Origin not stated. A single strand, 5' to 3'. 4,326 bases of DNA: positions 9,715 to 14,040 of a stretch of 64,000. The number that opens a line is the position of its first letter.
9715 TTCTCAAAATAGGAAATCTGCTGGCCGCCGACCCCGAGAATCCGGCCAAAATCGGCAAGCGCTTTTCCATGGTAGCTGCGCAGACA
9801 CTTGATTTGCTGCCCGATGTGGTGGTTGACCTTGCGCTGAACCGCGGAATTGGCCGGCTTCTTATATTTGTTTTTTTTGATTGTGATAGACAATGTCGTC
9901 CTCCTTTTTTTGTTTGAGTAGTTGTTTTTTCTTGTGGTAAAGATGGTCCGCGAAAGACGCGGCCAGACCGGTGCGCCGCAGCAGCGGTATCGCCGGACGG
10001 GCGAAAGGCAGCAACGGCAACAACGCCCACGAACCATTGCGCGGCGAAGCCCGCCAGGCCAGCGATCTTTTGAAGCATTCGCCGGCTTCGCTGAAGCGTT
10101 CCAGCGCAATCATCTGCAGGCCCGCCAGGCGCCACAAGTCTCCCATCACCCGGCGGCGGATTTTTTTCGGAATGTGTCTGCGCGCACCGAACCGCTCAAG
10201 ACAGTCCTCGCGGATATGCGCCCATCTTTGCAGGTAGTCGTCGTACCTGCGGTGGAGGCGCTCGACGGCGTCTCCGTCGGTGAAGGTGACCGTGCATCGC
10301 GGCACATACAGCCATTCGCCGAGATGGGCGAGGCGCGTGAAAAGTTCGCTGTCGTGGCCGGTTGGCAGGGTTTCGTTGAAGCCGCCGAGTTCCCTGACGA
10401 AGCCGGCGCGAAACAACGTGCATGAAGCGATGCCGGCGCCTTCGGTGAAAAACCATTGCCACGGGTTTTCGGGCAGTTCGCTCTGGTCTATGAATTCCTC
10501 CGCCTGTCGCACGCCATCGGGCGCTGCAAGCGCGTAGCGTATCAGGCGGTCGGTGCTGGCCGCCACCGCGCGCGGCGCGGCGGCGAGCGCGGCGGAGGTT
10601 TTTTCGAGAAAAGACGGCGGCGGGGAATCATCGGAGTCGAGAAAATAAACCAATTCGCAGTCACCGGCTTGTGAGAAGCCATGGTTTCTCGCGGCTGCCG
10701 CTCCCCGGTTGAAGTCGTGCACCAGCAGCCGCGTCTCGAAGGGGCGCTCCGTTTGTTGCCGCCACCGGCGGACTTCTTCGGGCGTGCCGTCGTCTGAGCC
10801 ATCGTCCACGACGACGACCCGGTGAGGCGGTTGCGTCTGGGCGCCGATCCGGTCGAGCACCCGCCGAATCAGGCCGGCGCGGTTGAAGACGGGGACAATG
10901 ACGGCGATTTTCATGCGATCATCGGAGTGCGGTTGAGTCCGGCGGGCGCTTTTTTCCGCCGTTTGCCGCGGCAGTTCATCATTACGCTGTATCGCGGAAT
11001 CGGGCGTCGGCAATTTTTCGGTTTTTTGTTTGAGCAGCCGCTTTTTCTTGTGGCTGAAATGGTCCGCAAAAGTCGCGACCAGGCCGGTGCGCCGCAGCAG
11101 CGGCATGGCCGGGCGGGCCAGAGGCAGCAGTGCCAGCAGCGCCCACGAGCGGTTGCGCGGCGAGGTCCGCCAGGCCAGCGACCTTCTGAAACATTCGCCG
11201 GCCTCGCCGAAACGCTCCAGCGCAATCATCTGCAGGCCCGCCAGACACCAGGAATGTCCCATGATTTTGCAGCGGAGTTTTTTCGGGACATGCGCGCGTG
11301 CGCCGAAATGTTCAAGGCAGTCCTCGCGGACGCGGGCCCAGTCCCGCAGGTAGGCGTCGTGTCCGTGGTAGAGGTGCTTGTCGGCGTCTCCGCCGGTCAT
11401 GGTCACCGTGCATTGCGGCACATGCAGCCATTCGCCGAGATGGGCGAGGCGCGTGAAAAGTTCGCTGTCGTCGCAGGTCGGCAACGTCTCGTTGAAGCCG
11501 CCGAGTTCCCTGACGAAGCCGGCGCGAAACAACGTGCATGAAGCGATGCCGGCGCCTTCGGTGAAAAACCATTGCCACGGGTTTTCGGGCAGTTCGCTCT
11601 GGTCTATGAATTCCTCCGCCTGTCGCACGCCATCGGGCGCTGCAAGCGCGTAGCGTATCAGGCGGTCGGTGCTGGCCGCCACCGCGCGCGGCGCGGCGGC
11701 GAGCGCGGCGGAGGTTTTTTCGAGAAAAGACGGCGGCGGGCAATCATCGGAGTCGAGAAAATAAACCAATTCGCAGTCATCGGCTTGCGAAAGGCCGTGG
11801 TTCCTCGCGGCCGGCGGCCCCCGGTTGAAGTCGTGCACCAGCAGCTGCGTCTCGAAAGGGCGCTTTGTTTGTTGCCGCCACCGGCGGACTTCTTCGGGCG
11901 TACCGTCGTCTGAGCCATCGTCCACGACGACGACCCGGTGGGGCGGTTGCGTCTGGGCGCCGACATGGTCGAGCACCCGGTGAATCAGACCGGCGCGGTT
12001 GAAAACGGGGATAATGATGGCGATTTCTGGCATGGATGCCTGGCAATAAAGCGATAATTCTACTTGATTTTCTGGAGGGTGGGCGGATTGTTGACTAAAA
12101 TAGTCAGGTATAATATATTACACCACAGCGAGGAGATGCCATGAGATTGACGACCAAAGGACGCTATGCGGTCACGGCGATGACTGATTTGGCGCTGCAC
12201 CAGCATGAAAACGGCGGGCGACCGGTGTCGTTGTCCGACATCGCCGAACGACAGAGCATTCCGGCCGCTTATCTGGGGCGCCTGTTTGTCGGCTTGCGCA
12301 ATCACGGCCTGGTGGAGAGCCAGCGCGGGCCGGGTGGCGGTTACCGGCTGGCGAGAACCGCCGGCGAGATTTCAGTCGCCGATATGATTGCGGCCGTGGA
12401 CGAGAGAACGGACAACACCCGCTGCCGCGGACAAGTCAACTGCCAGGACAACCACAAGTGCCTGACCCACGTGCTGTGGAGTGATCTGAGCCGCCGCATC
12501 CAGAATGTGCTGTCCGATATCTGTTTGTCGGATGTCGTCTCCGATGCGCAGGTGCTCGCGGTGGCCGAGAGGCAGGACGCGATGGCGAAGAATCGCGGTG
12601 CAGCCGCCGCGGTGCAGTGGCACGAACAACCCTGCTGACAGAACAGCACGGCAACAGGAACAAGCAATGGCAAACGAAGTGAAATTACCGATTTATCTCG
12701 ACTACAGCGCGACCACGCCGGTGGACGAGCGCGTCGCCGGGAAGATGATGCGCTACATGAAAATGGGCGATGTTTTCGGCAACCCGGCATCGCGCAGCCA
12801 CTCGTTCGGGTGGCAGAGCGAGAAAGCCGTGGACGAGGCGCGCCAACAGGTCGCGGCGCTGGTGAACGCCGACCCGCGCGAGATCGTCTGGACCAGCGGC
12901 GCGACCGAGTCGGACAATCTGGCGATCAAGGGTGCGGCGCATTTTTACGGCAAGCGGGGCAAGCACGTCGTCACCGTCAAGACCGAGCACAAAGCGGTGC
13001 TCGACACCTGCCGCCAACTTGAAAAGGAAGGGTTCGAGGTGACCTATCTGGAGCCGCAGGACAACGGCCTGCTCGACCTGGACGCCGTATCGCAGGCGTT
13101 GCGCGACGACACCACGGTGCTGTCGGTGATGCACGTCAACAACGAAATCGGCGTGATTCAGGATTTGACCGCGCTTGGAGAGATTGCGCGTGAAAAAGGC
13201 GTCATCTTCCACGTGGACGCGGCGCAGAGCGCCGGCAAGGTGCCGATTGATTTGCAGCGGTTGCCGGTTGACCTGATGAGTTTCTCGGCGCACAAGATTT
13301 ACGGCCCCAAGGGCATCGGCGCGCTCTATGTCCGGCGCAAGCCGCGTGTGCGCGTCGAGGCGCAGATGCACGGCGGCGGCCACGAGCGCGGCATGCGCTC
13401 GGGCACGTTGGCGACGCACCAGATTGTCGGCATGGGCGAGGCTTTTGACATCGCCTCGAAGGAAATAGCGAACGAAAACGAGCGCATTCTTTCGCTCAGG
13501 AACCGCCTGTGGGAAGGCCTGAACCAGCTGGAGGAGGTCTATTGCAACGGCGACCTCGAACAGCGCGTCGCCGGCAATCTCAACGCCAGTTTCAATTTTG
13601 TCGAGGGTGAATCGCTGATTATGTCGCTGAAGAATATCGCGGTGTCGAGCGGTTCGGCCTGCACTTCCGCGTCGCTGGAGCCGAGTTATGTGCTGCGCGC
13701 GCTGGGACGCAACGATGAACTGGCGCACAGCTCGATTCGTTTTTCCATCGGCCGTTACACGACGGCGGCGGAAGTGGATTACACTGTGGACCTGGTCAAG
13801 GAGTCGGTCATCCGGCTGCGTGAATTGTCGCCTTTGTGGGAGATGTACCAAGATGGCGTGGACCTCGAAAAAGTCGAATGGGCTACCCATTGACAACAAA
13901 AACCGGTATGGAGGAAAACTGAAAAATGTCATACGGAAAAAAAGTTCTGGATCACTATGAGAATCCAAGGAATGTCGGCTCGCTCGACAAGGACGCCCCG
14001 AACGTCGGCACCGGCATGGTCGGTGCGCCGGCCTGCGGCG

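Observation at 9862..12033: Tandemly duplicated GT2 glycosyltransferase genes fused into one 723-aa ORF, next to an XRE regulator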

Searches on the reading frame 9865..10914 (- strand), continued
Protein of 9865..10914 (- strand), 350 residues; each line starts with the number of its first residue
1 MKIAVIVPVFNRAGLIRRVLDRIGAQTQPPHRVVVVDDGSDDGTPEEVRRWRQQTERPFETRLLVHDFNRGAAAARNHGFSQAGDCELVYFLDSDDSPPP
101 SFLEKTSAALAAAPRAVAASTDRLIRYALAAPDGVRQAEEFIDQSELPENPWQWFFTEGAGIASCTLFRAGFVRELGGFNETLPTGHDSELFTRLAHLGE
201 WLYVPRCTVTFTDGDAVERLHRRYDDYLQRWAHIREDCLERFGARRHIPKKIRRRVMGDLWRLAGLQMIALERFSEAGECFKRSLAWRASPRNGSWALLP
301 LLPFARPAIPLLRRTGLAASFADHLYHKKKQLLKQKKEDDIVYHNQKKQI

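Call 54: predict_structure(alignment_id=A3)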
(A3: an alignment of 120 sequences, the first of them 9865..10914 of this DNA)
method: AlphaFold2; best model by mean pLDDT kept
length: 350 residues; sequences in the alignment: 120
mean_pLDDT: 93.0   pTM: 0.89
mean pLDDT of the five models: 93.0, 92.7, 92.4, 91.5, 91.5
residues with pLDDT >= 90: 293; 70-90: 31; 50-70: 26; < 50: 0
segments of 3 or more residues with pLDDT < 50: none
pLDDT, mean of each block of 10 residues (from residue 1): 98 95 98 98 98 95 98 98 98 97 99 98 93 91 97 96 98 98 96 98 98 76 93 98 97 97 95 97 97 95 94 83 69 63 67
secondary structure, 60 per line:
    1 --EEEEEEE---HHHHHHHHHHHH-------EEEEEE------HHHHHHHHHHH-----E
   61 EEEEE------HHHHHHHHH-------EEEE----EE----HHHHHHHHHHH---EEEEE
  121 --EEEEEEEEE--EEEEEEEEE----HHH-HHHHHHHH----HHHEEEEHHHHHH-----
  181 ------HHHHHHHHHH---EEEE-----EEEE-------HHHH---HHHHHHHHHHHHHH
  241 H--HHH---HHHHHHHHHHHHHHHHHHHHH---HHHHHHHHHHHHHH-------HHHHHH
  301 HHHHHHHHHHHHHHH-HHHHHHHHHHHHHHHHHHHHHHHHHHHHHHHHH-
elements in order: E3-9 H13-24 E32-37 H44-54 E60-65 H72-80 E88-91 H102-112 E116-120 E123-131 E134-142 H151-158 E166-169 H170-175 H187-196 E200-203 E209-212 H220-223 H227-241 H250-270 H274-287 H295-315 H317-349
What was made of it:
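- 9865..10914 (-): Module 2 (aa 374-723), the ancestral 'TGHD' type; its Met is at 10914-10912. AlphaFold pLDDT 93, pTM 0.89 (call 54).
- On GT2 / GT-A glycosyltransferases (Pfam PF00535): The AlphaFold model has pLDDT 93 (call 54).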

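Call 56: fold_search(model_id=the predicted structure, library=pdb)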
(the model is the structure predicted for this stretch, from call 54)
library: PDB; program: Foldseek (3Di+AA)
matches with E <= 10: 1468; with E <= 0.001: 417
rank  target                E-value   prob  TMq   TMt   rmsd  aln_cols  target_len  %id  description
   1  9jn3_A                1.4e-14  1.00  0.56  0.65   7.2       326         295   19  Crystal structure of AvpGT in complex with Ara-A (released 2025-01-29)
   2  9jma_A                1.6e-14  1.00  0.57  0.65   7.3       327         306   19  Crystal structure of glycosyltransferase AvpGT (released 2025-01-29)
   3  9jn3_B                2.4e-14  1.00  0.57  0.65   7.0       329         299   19  Crystal structure of AvpGT in complex with Ara-A (released 2025-01-29)
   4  6p61_B                6.6e-13  1.00  0.48  0.85   3.6       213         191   17  Structure of a Glycosyltransferase from Leptospira borgpetersenii serovar Hardjo-bovis (strain JB197) (released 2019-07-10)
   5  5tzk                  6.6e-13  1.00  0.55  0.57   6.7       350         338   17  Crystal structure of S. aureus TarS 1-349 in complex with UDP (released 2017-01-04)
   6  6h4m_H                9.2e-13  1.00  0.57  0.62   7.2       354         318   15  TarP-UDP-GlcNAc-3RboP (released 2018-09-26)
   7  2z86_D                1.2e-12  1.00  0.55  0.33   4.2       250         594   18  Crystal structure of chondroitin polymerase from Escherichia coli strain K4 (K4CP) complexed with UDP-GlcUA and UDP (released 2008-09-16)
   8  6h4m_A                1.3e-12  1.00  0.57  0.63   7.1       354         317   15  TarP-UDP-GlcNAc-3RboP (released 2018-09-26)
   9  6hnq_B                2.0e-12  1.00  0.54  0.59   8.3       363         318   16  TarP-6RboP-(CH2)6NH2 (released 2018-10-24)
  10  6p61_C                2.2e-12  1.00  0.46  0.83   3.8       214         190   17  Structure of a Glycosyltransferase from Leptospira borgpetersenii serovar Hardjo-bovis (strain JB197) (released 2019-07-10)
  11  6h4m_Q                2.4e-12  1.00  0.57  0.62   7.2       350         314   15  TarP-UDP-GlcNAc-3RboP (released 2018-09-26)
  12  5tzi                  2.6e-12  1.00  0.52  0.53   7.2       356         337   17  Crystal structure of S. aureus TarS 1-349 (released 2017-01-04)
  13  6h4m_I                2.7e-12  1.00  0.57  0.62   7.2       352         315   16  TarP-UDP-GlcNAc-3RboP (released 2018-09-26)
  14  5tz8_A                3.6e-12  1.00  0.52  0.34   7.2       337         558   18  Crystal structure of S. aureus TarS (released 2017-01-04)
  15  6h1j_A                4.0e-12  1.00  0.54  0.60   7.5       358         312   15  TarP native (released 2018-09-26)
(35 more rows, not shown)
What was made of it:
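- On GT2 / GT-A glycosyltransferases (Pfam PF00535): Foldseek gives probability 1.0 against SpsA, TarP, TarS and K4CP (call 56).
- Foldseek matches SpsA, TarS/TarP, K4CP and AvpGT at probability 1.0 (call 56).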

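Call 75: find_encoding_contigs(protein=P0126, flank=9000, max_places=2)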
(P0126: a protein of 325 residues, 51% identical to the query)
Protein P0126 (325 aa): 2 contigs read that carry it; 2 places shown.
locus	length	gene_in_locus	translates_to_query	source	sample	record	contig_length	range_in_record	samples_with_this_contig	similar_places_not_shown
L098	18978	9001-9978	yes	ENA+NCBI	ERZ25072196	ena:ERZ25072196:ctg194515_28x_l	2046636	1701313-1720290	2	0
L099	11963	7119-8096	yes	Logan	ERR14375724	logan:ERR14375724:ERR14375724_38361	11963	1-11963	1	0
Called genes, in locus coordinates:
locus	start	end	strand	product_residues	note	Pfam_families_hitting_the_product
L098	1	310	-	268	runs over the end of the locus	PF05345:He_PIG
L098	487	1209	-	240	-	PF05345:He_PIG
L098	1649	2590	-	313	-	PF00174:Oxidored_molyb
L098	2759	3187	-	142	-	PF00334:NDK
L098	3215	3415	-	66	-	PF04384:Fe-S_assembly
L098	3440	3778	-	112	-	PF00111:Fer2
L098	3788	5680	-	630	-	PF00012:HSP70, PF06723:MreB_Mbl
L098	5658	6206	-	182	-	PF00226:DnaJ (faint), PF07743:HSCB_C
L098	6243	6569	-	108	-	PF01521:Fe-S_biosyn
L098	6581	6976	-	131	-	PF01592:NifU_N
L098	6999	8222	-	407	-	PF00266:Aminotran_5, PF01053:Cys_Met_Meta_PP (weak), PF01212:Beta_elim_lyase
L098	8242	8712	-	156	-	PF02082:Rrf2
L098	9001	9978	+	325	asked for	PF00535:Glycos_transf_2, PF10111:Glyco_tranf_2_2, PF13641:Glyco_tranf_2_3 (weak)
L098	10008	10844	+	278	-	PF01755:Glyco_transf_25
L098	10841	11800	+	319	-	PF00535:Glycos_transf_2, PF13641:Glyco_tranf_2_3 (weak), PF10111:Glyco_tranf_2_2 (faint)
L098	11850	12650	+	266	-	PF00459:Inositol_P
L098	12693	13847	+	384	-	PF02885:Glycos_trans_3N, PF00591:Glycos_transf_3 (faint)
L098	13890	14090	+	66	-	-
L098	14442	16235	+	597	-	-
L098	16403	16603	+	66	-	-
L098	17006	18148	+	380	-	PF17963:Big_9 (faint)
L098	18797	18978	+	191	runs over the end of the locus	PF01844:HNH, PF13395:HNH_4 (weak), PF14279:HNH_5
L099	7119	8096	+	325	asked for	PF00535:Glycos_transf_2, PF10111:Glyco_tranf_2_2, PF13641:Glyco_tranf_2_3 (weak)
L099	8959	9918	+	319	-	PF00535:Glycos_transf_2, PF13641:Glyco_tranf_2_3 (weak), PF10111:Glyco_tranf_2_2 (faint)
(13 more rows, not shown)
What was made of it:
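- Tried and rejected: A genuine GT25 gene does sit between two family members in L098 (call 75).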

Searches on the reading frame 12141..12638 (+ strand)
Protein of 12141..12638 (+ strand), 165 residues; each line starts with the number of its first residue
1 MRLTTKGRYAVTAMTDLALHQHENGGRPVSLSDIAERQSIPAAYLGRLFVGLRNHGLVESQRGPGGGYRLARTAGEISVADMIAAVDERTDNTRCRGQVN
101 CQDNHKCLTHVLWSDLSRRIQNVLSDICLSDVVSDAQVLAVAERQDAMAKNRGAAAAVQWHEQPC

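Call 5: search_protein_families(library=pfam, proteins=[window:12141-12638:+], max_evalue=0.01)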
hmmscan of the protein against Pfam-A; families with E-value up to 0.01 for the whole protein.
window:12141-12638:+ (165 aa): 4 families
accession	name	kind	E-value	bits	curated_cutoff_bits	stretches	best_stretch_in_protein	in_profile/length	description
PF02082.26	Rrf2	-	7.2e-37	126.9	30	1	3-134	1-131/132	Iron-dependent Transcriptional regulator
PF03444.21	HrcA_DNA-bdg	-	0.00079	19.5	21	1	23-74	18-69/79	Winged helix-turn-helix transcription repressor, HrcA DNA-binding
PF09339.16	HTH_IclR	-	0.0053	16.9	22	0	25-61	15-51/52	IclR helix-turn-helix domain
PF12802.13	MarR_2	-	0.0063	17.1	27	0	23-66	16-58/61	MarR family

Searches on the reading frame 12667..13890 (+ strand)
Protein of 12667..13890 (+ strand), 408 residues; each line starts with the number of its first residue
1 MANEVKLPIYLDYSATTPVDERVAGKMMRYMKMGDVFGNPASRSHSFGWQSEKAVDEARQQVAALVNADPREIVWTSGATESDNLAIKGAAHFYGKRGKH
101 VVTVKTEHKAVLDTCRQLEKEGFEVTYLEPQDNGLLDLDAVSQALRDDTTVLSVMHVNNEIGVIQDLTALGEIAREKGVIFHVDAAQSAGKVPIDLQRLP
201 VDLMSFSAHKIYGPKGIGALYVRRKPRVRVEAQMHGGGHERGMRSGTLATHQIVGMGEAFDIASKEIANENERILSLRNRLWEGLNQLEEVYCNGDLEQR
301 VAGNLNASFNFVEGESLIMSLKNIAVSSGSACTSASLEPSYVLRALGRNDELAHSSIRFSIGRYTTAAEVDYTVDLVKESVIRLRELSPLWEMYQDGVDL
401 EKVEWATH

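Call 61: list_cluster_members(proteins=[P0001, P0002, P0272, window:12667-13890:+])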
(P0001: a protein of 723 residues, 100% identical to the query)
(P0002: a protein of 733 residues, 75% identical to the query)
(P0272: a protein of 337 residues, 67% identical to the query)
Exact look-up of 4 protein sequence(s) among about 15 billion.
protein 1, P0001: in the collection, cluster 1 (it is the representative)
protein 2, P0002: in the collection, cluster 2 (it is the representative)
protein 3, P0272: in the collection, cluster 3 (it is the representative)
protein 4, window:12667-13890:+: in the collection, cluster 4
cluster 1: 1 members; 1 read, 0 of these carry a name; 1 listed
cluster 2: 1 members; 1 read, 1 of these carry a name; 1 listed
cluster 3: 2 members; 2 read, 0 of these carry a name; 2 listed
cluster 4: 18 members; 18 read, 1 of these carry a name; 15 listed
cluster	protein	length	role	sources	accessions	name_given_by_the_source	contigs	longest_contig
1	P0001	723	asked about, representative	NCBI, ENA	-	-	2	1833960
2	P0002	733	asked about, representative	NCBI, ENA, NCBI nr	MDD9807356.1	MAG: glycosyltransferase family A protein [Gammaproteobacteria bacterium] | glycosyltransferase family A protein [Gammaproteobacteria bacterium]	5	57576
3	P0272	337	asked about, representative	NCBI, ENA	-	-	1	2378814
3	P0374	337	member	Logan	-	-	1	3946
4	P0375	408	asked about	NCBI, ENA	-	-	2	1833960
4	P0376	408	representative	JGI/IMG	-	-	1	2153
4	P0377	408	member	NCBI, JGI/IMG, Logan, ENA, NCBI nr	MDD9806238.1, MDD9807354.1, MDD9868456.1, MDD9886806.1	MAG: IscS subfamily cysteine desulfurase [Gammaproteobacteria bacterium] | IscS subfamily cysteine desulfurase [Gammaproteobacteria bacterium]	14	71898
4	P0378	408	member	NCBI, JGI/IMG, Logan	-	-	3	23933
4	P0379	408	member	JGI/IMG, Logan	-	-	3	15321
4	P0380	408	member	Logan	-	-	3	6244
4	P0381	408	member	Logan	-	-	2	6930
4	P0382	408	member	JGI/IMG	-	-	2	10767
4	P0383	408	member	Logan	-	-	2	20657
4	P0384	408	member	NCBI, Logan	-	-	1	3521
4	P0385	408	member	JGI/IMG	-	-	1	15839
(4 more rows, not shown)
